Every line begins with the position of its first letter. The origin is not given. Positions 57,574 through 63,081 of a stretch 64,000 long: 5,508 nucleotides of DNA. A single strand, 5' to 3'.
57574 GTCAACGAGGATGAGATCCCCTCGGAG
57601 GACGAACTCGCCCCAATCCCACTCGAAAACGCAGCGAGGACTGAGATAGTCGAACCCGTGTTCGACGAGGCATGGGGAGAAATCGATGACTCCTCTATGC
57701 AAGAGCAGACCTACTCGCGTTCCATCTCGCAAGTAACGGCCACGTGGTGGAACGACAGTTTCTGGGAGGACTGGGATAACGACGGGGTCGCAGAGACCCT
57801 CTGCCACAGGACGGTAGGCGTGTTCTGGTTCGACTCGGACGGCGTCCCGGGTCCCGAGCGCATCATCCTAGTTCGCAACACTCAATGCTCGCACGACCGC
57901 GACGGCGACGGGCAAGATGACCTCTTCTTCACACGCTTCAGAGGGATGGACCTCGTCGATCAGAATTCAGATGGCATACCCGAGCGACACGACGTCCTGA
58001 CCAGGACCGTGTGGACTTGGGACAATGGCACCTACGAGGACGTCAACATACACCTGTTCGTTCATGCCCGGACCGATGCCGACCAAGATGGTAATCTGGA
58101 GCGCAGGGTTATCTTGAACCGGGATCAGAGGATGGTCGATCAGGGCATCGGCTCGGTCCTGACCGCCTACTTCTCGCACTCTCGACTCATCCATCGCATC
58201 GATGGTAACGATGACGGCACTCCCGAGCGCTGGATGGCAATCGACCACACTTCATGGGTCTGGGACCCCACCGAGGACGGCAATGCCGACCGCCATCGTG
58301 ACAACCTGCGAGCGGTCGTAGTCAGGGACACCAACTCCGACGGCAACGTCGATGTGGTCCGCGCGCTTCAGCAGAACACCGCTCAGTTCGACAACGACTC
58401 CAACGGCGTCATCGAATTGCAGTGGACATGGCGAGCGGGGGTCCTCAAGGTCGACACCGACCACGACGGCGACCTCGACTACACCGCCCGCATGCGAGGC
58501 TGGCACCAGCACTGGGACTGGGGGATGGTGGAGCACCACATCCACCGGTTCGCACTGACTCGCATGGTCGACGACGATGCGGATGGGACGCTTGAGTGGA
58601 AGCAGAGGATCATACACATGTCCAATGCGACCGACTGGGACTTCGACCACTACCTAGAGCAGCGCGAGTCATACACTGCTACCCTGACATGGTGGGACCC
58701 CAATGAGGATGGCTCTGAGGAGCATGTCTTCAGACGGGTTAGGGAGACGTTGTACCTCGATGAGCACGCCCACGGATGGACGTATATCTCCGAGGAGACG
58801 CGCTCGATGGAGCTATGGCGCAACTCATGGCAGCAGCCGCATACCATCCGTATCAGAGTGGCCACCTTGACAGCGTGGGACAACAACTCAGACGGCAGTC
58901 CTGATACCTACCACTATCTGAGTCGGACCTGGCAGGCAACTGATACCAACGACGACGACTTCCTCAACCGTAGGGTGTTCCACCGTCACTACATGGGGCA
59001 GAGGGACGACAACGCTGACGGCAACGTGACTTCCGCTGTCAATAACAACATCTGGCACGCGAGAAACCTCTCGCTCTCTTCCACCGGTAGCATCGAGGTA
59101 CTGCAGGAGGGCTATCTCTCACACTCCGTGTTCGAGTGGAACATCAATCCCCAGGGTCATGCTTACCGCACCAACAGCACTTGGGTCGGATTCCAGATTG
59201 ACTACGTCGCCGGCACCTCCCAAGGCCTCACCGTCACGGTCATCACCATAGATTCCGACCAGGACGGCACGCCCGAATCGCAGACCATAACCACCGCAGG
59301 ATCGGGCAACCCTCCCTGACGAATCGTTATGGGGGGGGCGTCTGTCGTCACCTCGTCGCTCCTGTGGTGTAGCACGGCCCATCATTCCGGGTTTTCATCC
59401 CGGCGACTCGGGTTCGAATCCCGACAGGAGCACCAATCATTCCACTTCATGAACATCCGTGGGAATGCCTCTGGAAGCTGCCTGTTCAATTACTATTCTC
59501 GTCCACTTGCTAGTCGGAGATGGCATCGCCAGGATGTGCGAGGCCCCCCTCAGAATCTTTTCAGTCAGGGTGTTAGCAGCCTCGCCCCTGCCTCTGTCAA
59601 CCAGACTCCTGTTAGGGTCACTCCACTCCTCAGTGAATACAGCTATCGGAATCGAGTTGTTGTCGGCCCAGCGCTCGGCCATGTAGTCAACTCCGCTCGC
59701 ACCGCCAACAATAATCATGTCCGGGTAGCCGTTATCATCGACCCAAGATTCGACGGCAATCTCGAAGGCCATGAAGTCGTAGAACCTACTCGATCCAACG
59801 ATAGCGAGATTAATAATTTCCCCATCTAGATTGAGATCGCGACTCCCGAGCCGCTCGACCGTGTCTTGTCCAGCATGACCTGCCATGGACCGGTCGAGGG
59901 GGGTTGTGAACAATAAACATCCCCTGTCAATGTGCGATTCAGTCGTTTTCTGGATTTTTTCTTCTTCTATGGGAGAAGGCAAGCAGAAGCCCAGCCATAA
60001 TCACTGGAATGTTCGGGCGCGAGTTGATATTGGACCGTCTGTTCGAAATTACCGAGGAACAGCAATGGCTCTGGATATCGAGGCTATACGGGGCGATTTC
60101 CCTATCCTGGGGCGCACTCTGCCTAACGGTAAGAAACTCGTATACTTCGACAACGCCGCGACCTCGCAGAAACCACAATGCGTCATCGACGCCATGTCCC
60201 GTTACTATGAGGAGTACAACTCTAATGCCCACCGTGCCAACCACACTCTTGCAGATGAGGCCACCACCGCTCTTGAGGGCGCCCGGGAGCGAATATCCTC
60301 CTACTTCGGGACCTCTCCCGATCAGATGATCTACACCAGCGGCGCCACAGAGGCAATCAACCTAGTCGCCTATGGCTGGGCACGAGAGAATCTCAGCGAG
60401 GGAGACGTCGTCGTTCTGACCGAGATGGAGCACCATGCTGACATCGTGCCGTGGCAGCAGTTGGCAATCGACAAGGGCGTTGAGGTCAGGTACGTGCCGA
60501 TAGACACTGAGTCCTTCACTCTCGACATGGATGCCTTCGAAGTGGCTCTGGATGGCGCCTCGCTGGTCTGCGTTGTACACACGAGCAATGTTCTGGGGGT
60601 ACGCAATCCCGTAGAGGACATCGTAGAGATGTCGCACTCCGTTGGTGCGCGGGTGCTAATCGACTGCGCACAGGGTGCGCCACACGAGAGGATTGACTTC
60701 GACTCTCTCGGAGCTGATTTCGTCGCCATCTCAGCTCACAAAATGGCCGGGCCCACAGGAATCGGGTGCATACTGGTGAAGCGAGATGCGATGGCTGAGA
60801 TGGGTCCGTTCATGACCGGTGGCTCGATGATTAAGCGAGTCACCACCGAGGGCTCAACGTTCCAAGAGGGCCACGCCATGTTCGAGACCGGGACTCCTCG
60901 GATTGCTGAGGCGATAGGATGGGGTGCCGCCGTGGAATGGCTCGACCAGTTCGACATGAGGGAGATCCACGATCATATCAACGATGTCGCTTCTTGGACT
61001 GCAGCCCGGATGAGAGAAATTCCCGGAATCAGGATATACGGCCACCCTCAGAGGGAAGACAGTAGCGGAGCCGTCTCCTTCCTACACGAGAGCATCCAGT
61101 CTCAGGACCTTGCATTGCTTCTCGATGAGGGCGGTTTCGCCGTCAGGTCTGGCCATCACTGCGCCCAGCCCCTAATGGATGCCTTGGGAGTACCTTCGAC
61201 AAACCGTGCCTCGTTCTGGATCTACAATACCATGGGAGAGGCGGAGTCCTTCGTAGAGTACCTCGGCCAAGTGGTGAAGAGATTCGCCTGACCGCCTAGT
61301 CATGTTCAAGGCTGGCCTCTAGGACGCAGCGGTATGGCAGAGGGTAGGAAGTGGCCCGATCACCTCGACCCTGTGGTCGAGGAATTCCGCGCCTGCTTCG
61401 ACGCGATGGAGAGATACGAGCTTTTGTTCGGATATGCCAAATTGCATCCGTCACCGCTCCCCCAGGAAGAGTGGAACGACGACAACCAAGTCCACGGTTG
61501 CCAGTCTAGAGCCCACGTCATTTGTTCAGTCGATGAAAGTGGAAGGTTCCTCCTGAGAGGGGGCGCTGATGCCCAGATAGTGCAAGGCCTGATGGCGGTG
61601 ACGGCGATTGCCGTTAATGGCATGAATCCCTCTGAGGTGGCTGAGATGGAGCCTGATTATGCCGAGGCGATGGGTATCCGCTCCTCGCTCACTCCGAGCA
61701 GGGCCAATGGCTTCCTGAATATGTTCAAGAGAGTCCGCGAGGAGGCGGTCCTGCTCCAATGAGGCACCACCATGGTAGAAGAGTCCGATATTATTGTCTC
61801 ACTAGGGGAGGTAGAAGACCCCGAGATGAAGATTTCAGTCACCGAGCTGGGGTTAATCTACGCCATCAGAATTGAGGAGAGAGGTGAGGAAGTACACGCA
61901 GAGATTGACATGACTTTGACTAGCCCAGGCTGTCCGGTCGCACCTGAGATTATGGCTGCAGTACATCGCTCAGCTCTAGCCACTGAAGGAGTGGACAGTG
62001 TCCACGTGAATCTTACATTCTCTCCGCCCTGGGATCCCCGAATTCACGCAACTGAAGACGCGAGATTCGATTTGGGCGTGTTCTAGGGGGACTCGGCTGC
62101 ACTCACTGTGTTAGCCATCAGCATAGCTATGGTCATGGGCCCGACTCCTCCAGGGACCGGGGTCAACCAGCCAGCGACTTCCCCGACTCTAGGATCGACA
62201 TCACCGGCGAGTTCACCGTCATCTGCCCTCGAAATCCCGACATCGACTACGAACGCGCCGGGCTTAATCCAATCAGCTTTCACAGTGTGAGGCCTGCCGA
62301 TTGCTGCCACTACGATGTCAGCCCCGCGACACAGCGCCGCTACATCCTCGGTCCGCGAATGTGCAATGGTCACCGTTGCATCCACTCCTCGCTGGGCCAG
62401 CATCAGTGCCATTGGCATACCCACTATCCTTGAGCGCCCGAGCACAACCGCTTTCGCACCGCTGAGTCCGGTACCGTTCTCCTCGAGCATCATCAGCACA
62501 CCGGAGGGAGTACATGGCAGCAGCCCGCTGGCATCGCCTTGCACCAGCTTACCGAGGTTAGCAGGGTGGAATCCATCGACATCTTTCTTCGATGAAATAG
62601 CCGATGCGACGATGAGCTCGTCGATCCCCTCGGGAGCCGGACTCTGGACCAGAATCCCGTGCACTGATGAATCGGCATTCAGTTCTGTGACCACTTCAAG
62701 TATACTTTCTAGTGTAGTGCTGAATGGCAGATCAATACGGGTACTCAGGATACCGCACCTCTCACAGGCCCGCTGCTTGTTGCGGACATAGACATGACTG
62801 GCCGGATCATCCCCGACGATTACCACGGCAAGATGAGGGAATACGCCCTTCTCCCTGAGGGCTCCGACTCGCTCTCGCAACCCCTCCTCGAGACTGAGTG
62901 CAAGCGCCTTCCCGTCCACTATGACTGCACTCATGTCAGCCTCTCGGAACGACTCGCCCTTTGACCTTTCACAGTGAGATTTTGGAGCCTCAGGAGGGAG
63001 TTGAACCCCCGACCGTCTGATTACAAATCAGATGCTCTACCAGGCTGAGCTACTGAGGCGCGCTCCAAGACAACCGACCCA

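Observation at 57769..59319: Hidden 21-residue periodic calcium-blade beta-meander domain of about 25 units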

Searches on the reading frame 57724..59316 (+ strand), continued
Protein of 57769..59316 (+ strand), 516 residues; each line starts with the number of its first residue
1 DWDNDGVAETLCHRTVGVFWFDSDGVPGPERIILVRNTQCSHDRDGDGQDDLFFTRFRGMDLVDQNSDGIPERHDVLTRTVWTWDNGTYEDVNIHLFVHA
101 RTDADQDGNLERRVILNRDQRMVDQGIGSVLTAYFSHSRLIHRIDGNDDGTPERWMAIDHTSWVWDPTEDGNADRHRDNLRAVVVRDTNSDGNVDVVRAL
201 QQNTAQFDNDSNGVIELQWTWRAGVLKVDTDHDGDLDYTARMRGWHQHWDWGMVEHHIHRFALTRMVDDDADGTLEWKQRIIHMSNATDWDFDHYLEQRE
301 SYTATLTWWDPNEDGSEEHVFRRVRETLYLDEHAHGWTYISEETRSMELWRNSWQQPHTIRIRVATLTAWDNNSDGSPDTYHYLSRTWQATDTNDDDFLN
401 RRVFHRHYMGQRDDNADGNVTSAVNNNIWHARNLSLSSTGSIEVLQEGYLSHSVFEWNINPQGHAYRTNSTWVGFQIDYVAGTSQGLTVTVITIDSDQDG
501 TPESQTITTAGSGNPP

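Call 71: search_solved_structures(query=A3, max_evalue=1, show_alignments=2)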
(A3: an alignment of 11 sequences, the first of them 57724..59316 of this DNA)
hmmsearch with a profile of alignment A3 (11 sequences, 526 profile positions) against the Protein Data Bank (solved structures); distinct sequences matched with E-value up to 1: 18.
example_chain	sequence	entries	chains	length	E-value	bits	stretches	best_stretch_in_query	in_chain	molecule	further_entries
6mi5_X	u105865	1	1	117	2.9e-05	26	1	191-268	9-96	Lanmodulin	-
8fns_A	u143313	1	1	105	4.2e-05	25.4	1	192-268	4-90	EF-hand domain-containing protein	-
3khe_A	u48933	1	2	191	0.0012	20.7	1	231-296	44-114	Calmodulin-like domain protein kinase isoform 3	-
7pjd_A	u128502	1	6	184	0.0053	18.5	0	223-322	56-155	Juvenile hormone diol kinase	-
3hzt_A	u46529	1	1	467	0.019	16.7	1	231-295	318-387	Calcium-dependent protein kinase 3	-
2ggz_A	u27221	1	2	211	0.026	16.2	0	382-435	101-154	Guanylyl cyclase-activating protein 3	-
4jwq_A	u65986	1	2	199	0.11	14.1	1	62-121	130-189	Calcium-dependent protein kinase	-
1tcf_A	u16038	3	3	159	0.13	13.9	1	310-373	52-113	TROPONIN C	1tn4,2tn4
1a2x_A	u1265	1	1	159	0.14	13.8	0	389-435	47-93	TROPONIN C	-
9t0h_B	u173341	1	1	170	0.19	13.4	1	64-159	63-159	Neuronal calcium sensor 1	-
4yru_A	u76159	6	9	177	0.2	13.3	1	64-159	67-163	Neuronal calcium sensor 1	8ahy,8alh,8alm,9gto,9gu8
4ov2_A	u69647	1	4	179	0.2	13.3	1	64-159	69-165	Neuronal calcium sensor 1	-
1g8i_A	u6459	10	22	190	0.25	13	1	64-159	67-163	NEURONAL CALCIUM SENSOR 1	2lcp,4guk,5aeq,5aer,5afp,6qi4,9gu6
6kth_A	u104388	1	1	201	0.26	12.9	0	223-262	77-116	Juvenile hormone diol kinase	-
2jnx_A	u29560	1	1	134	0.39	12.4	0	424-521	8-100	Calcium binding protein 2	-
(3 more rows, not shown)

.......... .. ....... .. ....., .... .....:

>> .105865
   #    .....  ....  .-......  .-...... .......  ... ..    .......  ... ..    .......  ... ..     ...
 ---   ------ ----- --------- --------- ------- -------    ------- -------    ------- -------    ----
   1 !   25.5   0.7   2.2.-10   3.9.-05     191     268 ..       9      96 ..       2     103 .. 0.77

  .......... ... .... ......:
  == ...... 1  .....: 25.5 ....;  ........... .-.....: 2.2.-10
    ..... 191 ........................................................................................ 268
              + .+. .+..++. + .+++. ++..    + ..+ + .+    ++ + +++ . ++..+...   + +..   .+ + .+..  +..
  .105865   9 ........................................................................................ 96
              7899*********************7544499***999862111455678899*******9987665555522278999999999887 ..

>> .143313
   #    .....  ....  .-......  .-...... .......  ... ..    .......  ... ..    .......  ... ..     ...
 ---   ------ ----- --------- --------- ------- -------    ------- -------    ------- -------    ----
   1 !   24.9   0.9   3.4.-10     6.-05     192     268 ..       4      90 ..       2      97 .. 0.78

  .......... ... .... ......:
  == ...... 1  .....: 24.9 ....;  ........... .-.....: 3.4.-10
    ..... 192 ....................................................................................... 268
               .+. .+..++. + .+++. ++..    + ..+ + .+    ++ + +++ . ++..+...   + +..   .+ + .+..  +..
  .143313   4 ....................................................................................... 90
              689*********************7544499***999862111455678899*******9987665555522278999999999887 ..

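Call 74: find_encoding_contigs(protein=P0009, flank=5000, max_places=1)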
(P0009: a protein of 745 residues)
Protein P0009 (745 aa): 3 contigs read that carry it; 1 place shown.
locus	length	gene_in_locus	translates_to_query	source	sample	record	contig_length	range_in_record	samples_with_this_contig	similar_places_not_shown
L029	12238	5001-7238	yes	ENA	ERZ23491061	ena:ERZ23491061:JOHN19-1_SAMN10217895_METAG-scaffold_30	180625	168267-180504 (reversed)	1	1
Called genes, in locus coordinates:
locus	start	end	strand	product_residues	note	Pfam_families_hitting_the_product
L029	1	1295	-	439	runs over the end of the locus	PF01458:SUFBD_core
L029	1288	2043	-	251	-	PF00005:ABC_tran, PF13304:AAA_21 (faint)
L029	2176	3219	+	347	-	PF08541:ACP_syn_III_C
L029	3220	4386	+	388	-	PF00108:Thiolase_N, PF00109:ketoacyl-synt (weak), PF02803:Thiolase_C, PF22691:Thiolase_C_1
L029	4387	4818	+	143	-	PF12172:zf-ChsH2, PF01796:OB_ChsH2_C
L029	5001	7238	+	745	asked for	-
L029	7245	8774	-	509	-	PF07969:Amidohydro_3, PF01979:Amidohydro_1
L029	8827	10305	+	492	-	PF04165:DUF401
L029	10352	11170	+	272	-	PF04414:tRNA_deacylase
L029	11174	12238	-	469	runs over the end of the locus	PF13371:TPR_9 (faint), PF13424:TPR_12 (faint), PF13174:TPR_6 (faint), PF23914:TPR_CcmH_CycH (weak), PF00515:TPR_1 (weak), PF07719:TPR_2 (weak), PF13414:TPR_11 (weak), PF14559:TPR_19, +7 more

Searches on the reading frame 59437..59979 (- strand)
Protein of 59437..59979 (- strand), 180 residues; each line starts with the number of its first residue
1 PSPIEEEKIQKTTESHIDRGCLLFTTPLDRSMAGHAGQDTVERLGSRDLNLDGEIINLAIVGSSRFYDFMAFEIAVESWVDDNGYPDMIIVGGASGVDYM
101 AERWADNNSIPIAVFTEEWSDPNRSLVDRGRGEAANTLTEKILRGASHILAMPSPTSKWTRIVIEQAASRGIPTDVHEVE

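Call 18: search_protein_families(library=pfam, proteins=[window:59437-59979:-], max_evalue=0.001)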
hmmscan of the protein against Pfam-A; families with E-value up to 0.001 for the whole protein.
window:59437-59979:- (180 aa): 1 family
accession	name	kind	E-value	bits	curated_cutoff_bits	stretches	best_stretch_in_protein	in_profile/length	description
PF10686.14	YAcAr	-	2.8e-07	30.7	28.2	1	60-120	5-64/66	YspA, cpYpsA-related SLOG family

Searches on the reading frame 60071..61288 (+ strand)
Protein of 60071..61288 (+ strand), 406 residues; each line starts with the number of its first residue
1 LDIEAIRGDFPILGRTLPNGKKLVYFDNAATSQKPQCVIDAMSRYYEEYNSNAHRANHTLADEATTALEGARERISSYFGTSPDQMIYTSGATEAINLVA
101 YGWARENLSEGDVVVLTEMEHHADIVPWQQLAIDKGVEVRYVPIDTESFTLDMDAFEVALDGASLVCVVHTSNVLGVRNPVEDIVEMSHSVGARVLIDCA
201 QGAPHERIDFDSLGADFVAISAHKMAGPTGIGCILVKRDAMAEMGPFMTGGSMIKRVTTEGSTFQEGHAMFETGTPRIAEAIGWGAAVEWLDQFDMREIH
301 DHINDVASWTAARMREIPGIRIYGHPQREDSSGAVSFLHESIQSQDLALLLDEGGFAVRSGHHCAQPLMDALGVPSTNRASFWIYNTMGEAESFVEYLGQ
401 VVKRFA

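Call 18: search_protein_families(library=pfam, proteins=[window:60071-61288:+], max_evalue=0.001)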
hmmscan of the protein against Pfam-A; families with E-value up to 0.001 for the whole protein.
window:60071-61288:+ (406 aa): 2 families
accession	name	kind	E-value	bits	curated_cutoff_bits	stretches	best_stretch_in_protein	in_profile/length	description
PF00266.25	Aminotran_5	-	7.2e-125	417.2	21.5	1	24-393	1-370/371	Aminotransferase class-V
PF01041.23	DegT_DnrJ_EryC1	-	1.8e-05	24.6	19.8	1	76-203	34-150/360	DegT/DnrJ/EryC1/StrS aminotransferase family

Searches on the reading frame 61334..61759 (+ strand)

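Call 18: search_protein_families(library=pfam, proteins=[window:61334-61759:+], max_evalue=0.001)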
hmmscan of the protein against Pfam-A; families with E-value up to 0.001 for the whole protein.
window:61334-61759:+ (142 aa): 1 family
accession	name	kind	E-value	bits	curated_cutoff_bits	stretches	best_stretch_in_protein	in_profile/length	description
PF02657.20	SufE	-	2.7e-31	108.3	27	1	15-136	1-120/121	Fe-S metabolism associated domain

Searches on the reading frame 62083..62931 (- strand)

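Call 18: search_protein_families(library=pfam, proteins=[window:62083-62931:-], max_evalue=0.001)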
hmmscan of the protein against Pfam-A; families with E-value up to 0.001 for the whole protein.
window:62083-62931:- (282 aa): 3 families
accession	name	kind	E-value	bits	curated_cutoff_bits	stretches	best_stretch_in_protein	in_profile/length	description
PF02882.25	THF_DHG_CYH_C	-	3.8e-63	212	27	1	122-280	1-157/160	Tetrahydrofolate dehydrogenase/cyclohydrolase, NAD(P)-binding domain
PF00763.28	THF_DHG_CYH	-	4.6e-37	127.2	32.8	1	5-119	1-115/115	Tetrahydrofolate dehydrogenase/cyclohydrolase, catalytic domain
PF02423.21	OCD_Mu_crystall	-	2.1e-05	24.1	24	1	180-245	175-238/314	Ornithine cyclodeaminase/mu-crystallin family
